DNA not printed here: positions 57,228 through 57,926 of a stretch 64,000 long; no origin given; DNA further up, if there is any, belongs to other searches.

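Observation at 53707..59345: GDP-sugar tailoring module with two Gmd-type enzymes, an RmlC-like epimerase, a mini-cupin, a DegT aminotransferase and a methyltransferase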

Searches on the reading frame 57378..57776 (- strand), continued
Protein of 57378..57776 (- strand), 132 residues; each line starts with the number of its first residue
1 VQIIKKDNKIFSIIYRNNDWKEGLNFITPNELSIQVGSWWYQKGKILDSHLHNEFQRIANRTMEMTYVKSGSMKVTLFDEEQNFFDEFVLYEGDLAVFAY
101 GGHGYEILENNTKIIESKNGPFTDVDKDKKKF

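Call 35: search_solved_structures(query=A1, max_evalue=10, show_alignments=3)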
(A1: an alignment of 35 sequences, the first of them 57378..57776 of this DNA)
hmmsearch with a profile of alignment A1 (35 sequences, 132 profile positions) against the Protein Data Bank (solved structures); distinct sequences matched with E-value up to 10: 17.
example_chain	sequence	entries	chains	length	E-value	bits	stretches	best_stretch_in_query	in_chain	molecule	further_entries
4met_A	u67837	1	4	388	0.15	15.4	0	54-105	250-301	Oxalate decarboxylase OxdC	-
2uyb_A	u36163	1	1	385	0.16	15.3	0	54-105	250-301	OXALATE DECARBOXYLASE OXDC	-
6ufi_A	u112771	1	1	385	0.17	15.3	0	54-105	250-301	Cupin domain-containing protein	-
6tzp_A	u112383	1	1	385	0.17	15.3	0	54-105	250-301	Oxalate decarboxylase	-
5vg3_A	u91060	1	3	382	0.18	15.2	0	54-105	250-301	Oxalate decarboxylase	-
1j58_A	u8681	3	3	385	0.18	15.2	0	54-105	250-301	YVRK PROTEIN | OXALATE DECARBOXYLASE OXDC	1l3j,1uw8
2uy8_A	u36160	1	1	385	0.19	15.1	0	54-105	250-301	OXALATE DECARBOXYLASE OXDC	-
3s0m_A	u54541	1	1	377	0.19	15.1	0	54-105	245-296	Oxalate decarboxylase oxdC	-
5hi0_A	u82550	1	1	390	0.19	15.1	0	54-105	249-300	Oxalate decarboxylase OxdC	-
2v09_A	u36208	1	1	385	0.2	15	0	54-105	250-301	OXALATE DECARBOXYLASE OXDC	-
2uy9_A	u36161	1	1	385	0.21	15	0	54-105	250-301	OXALATE DECARBOXYLASE OXDC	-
2uya_A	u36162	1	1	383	0.22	14.9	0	54-105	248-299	OXALATE DECARBOXYLASE OXDC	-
5y82_D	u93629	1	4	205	0.24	14.8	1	77-114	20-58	Membrane protein insertase YidC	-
6y86_A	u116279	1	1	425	0.34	14.3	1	77-114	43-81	Membrane protein insertase YidC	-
5y83_A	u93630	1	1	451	0.36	14.2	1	77-114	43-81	Membrane protein insertase YidC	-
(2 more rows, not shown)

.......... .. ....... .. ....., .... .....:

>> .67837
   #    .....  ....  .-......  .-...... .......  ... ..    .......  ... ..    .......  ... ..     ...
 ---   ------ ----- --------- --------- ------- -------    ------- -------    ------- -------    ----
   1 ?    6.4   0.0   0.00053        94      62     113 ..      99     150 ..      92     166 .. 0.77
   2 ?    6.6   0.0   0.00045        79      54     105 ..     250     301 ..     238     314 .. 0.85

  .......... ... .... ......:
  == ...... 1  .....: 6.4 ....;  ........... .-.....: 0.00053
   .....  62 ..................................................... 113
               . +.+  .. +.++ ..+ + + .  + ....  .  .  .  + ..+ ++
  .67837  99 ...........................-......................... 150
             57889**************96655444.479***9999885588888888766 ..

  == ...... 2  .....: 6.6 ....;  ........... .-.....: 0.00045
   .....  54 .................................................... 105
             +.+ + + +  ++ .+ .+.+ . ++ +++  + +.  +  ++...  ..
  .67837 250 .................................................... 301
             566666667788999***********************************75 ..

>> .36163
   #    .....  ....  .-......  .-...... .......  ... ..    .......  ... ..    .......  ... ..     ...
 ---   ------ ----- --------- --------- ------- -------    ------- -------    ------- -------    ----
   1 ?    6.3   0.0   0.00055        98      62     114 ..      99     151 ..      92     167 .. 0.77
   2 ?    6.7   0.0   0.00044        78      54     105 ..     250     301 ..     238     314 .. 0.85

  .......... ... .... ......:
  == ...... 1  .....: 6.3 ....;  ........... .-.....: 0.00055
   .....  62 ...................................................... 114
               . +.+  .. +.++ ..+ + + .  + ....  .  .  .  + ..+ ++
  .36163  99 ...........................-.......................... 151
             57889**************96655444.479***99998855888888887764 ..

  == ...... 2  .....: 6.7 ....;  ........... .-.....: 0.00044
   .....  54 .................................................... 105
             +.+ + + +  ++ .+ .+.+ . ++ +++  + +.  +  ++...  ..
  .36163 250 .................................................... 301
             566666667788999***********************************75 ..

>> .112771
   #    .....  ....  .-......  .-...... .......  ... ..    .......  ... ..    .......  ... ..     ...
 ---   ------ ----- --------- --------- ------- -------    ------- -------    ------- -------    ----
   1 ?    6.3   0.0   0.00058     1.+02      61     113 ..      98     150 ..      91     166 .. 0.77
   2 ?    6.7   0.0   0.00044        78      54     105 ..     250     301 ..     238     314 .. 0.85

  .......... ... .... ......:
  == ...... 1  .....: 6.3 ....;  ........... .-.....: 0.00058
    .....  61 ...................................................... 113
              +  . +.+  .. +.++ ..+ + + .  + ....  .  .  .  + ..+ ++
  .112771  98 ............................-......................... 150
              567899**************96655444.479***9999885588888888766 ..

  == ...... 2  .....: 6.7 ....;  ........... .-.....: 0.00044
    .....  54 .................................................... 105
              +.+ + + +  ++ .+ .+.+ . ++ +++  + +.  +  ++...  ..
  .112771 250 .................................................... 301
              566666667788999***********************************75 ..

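Call 36: find_related_loci(query=A1, collection=genome_contigs, flank=8000)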
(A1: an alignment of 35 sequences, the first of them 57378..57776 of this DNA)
Query A1 (132 aa) in genome_contigs; peptide patterns used: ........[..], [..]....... (x = any residue, [..] = any of these).
63 stretches matched a pattern; 36 encode a relative of the query (tblastn E <= 1e-3); 36 distinct loci.
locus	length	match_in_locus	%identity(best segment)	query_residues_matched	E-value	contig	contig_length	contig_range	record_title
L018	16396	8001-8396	73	1-132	5e-65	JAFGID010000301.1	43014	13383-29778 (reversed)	MAG: Ignavibacteriales bacterium isolate Zod_Metabat.179 k87_10901587, whole genome shotgun sequence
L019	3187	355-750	70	1-132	9e-64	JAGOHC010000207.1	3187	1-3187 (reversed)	MAG: Saprospiraceae bacterium isolate Go_SlDig_bin_398 Go_SlDig_117609_length_3187_cov_2.782353, whole genome shotgun se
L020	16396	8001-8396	70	1-132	2e-63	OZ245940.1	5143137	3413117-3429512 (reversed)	MAG: Bacteroidales bacterium isolate 16348817-e9c6-4614-bd1d-2438ea9eb1e5 genome assembly, chromosome: 1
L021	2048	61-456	70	1-132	1e-64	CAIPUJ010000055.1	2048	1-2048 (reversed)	uncultured bacterium isolate Loclat_bin-14315 genome assembly, contig: bin-14315:055/117, whole genome shotgun sequence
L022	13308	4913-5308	71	1-132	3e-63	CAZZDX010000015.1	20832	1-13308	MAG TPA_asm: uncultured Bacteroidales bacterium isolate SRP178699_co3_119 genome assembly, contig: NODE_968_length_20832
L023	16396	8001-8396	72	1-132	6e-63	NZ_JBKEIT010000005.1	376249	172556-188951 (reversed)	Butyricimonas muris strain GBG-M4 Scaffold5, whole genome shotgun sequence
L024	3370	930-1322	67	2-132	3e-62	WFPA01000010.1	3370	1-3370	MAG: Albidovulum sp. isolate S012_34 k151_108611, whole genome shotgun sequence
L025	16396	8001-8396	68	1-132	3e-62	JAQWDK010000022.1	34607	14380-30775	MAG: Eubacteriales bacterium isolate STF2_5 NODE_2605_length_34607_cov_12.282135_Sandtown_F2, whole genome shotgun seque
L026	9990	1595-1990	70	1-132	6e-62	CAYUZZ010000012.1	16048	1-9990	MAG TPA_asm: uncultured Hyphomicrobiales bacterium isolate SRP118108_co5_124 genome assembly, contig: NODE_3488_length_1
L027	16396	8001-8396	69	1-132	2e-61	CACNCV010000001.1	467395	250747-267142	MAG: uncultured Pelagibacteraceae bacterium isolate AG-892-M06 genome assembly, contig: AG-892-M06_NODE_1, whole genome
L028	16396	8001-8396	70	1-132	2e-61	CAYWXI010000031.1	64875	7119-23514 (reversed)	MAG TPA_asm: uncultured Bacteroidales bacterium isolate SRP167671_co1_176 genome assembly, contig: NODE_457_length_64875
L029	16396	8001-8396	67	1-132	9e-61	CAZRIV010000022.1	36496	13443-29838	MAG TPA_asm: uncultured Bacteriovoracaceae bacterium isolate binchicken_co204_164 genome assembly, contig: NODE_1141_len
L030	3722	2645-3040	66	1-132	2e-60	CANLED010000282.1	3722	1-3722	MAG: Chitinophagaceae bacterium isolate ZE-15may19-283 genome assembly, contig: ZE-15May19-c68462, whole genome shotgun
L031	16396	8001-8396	66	1-132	3e-60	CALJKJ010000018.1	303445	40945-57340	MAG TPA_asm: uncultured Flavobacteriales bacterium isolate SRR6231166_bin.24_CONCOCT_v1.1_MAG genome assembly, contig: E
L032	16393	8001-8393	63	2-132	5e-60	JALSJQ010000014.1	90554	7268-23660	MAG: Albidovulum sp. isolate 354-166_metabat2_scaf2bin.101 354-166_scaffold_163_c1, whole genome shotgun sequence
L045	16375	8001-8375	66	1-125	7e-56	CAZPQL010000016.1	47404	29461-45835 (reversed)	MAG TPA_asm: uncultured Rhodobacterales bacterium isolate binchicken_co46_106 genome assembly, contig: NODE_1261_length_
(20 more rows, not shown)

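Call 38: search_protein_families(library=pfam, alignment_id=A1, max_evalue=10)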
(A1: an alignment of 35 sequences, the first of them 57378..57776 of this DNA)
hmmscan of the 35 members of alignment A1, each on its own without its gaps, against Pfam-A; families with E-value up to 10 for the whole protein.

A. member 1, window:57378-57776:- (132 aa): 3 families
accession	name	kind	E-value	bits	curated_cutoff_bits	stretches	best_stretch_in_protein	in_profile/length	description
PF05899.18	Cupin_3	-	0.066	13.3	23.5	1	62-101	25-59/74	EutQ-like cupin domain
PF07883.17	Cupin_2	-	0.093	12.9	27.2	1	61-98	17-48/70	Cupin domain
PF06938.16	DUF1285_N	-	0.17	12.1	29.3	1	36-75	21-60/67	Domain of unknown function (DUF1285), N-terminal domain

B. families by the number of members that match (of 35 scanned): 8 families
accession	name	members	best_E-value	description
PF00190.28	Cupin_1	22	0.003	Cupin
PF07883.17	Cupin_2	14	0.0047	Cupin domain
PF05899.18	Cupin_3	6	0.0022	EutQ-like cupin domain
PF03289.18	Pox_I1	2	0.016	Poxvirus protein I1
PF06071.19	YchF-GTPase_C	2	0.12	Protein of unknown function (DUF933)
PF17836.7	PglD_N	1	0.063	PglD N-terminal domain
PF18341.7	PSA_CBD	1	0.1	PSA endolysin C-terminal cell wall binding domain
PF06938.16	DUF1285_N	1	0.17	Domain of unknown function (DUF1285), N-terminal domain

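Call 39: search_protein_families(library=ncbifam, alignment_id=A1, max_evalue=1)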
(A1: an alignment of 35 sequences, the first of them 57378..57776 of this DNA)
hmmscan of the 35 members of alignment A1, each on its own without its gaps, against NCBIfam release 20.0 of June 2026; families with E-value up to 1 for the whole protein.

A. member 1, window:57378-57776:- (132 aa): 1 family
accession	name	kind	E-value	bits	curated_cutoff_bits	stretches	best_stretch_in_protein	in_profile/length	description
TIGR04366.1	cupin_WbuC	subfamily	2.9e-06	27.2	42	1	42-127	42-124/132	WbuC family cupin fold metalloprotein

B. families by the number of members that match (of 35 scanned): 5 families
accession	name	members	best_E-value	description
TIGR04366.1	cupin_WbuC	35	2.7e-07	WbuC family cupin fold metalloprotein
NF002094.0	PRK00933.1-4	1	0.04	rRNA maturation protein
NF003455.0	PRK05054.1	1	0.051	exoribonuclease II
NF007211.0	PRK09633.1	1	0.063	DNA ligase D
NF001212.0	PRK00182.1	1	0.1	Sec-independent protein translocase subunit TatB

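Call 48: search_solved_structures(query=L006:10399-10959:+, max_evalue=0.001, show_alignments=2)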
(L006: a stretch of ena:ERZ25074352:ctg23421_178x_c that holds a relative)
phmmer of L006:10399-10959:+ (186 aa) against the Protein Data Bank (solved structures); distinct sequences matched with E-value up to 0.001: 30.
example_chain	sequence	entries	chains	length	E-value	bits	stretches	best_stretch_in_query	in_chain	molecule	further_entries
3vbk_A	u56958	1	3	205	1.6e-35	125.7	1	12-178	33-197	Galactoside O-acetyltransferase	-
3vbi_A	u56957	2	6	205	4.3e-35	124.2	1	12-178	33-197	Galactoside O-acetyltransferase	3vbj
3vbl_A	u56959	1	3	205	6e-35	123.8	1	12-178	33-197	Galactoside O-acetyltransferase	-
3vbm_A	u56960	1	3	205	6e-35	123.8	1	12-178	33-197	Galactoside O-acetyltransferase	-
3vbp_A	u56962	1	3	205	2.2e-34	121.9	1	12-178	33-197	Galactoside O-acetyltransferase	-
3vbn_A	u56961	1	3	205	5.4e-34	120.7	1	12-178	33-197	Galactoside O-acetyltransferase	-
3fs8_A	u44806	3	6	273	1.8e-12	50.5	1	15-169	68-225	QdtC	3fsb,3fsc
3r8y_A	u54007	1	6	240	9.5e-12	48.2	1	115-176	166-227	2,3,4,5-tetrahydropyridine-2,6-dicarboxylate N-acetyltransferase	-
3cj8_A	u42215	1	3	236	1.9e-07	34.1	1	114-175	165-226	2,3,4,5-tetrahydropyridine-2,6-dicarboxylate N-acetyltransferase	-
8j40_A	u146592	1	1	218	9.6e-07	31.9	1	112-171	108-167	CatB8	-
1kqa_A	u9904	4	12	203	1.3e-06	31.5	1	27-170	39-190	GALACTOSIDE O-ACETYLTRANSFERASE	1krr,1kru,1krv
7hzv_A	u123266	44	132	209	2.6e-06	30.4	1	113-171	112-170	Streptogramin A acetyltransferase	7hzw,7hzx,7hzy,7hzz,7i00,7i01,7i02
1khr_A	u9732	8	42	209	2.6e-06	30.4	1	113-171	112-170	STREPTOGRAMIN A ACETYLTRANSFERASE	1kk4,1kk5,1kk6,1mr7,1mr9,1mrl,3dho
3ftt_A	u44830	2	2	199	6.3e-06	29.2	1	98-170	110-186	Putative acetyltransferase SACOL2570 | Galactoside O-acetyltransferase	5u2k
4dcl_A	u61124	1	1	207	6.7e-06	29.1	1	107-170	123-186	Putative acetyltransferase SACOL2570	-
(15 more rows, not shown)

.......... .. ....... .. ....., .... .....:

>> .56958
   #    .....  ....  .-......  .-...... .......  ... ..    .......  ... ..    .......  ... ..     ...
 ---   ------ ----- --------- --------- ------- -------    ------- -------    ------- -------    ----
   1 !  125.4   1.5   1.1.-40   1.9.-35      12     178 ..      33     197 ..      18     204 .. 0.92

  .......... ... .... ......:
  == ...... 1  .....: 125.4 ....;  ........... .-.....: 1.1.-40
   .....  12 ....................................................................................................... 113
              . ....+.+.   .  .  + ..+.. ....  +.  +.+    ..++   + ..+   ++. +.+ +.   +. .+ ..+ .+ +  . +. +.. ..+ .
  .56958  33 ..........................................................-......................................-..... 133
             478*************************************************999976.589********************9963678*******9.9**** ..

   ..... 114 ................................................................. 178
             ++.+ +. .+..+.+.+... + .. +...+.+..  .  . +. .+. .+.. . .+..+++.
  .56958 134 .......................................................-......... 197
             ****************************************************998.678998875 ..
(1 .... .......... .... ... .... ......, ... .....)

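Call 49: search_solved_structures(query=L006:10925-11608:+, max_evalue=0.001)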
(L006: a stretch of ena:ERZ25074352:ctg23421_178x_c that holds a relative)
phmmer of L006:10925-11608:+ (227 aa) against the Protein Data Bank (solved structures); distinct sequences matched with E-value up to 0.001: 70 (the best 60 are shown).
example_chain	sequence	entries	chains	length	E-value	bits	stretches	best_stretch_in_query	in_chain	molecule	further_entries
3srt_A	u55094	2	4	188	2.4e-23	86.3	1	33-182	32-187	Maltose O-acetyltransferase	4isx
2ic7_A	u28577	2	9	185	4.6e-23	85.4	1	62-179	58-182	Maltose transacetylase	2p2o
3ftt_A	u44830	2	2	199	9.5e-23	84.3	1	68-184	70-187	Putative acetyltransferase SACOL2570 | Galactoside O-acetyltransferase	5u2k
3v4e_A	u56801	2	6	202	9.9e-23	84.3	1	68-184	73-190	Galactoside O-acetyltransferase | Putative acetyltransferase SACOL2570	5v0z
4dcl_A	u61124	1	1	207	2e-22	83.3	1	68-184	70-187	Putative acetyltransferase SACOL2570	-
4egg_A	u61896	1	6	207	2.3e-22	83.1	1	68-184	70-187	Putative acetyltransferase SACOL2570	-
6ag8_C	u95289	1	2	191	2.2e-21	79.9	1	55-181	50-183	Maltose O-acetyltransferase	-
1ocx_A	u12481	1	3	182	3.9e-21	79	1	55-181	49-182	MALTOSE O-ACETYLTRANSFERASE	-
3ect_A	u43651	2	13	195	5.3e-21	78.6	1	49-181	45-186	Hexapeptide-repeat containing-acetyltransferase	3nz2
3hjj_A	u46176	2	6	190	1.5e-20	77.2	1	70-182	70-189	Maltose O-acetyltransferase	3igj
1kqa_A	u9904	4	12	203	5.7e-19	72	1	65-191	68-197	GALACTOSIDE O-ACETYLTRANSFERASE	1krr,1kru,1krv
3r8y_A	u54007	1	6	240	6e-16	62.1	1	125-196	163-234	2,3,4,5-tetrahydropyridine-2,6-dicarboxylate N-acetyltransferase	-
4myo_A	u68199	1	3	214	2.5e-12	50.2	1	127-192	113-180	Virginiamycin A acetyltransferase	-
4hur_A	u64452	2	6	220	2.6e-12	50.2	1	127-192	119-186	Virginiamycin A acetyltransferase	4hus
6x3j_A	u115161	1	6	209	2.7e-12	50.1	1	127-192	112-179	Virginiamycin A acetyltransferase,VatA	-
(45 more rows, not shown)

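Call 57: search_protein_representatives(alignment_id=A1)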
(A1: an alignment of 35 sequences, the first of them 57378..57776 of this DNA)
Query: 35 sequences, 132 profile positions. Proteins with E-value up to 0.001 (for the whole library): 2148; up to 1e-10: 961; up to 1e-30: 12. The best 150 are listed.
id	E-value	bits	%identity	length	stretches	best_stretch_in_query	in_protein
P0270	1.9e-49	183.4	-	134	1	1-130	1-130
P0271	7.6e-41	155.6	-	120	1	1-92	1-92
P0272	1.3e-40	154.9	-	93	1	1-85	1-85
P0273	3.2e-39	150.3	-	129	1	1-92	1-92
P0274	1.6e-36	141.6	-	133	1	1-130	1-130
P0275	1.0e-34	135.8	-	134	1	1-130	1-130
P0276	1.7e-34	135.0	-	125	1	42-132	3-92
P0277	2.0e-34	134.8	-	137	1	1-130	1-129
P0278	7.9e-33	129.7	-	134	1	1-131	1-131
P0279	1.5e-32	128.8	-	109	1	1-101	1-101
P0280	1.9e-31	125.2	-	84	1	65-132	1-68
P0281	9.1e-31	123.0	-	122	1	1-70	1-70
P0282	2.2e-30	121.7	-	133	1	6-132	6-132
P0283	3.4e-30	121.1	-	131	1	1-126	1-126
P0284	3.5e-29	117.8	-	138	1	13-131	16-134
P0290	3.0e-28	114.8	-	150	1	3-132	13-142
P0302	6.2e-27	110.6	-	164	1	6-131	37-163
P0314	1.9e-25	105.8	-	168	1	3-130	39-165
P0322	1.1e-24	103.3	-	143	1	2-132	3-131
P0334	2.4e-23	98.9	-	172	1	1-130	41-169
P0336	3.6e-23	98.4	-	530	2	2-132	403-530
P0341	6.4e-23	97.6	-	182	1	9-132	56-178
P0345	1.5e-22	96.4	-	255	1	2-132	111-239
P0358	9.9e-22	93.7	-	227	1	3-126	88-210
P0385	2.5e-20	89.2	-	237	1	2-132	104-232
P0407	9.7e-20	87.3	-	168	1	2-132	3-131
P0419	1.9e-19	86.3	-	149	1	1-130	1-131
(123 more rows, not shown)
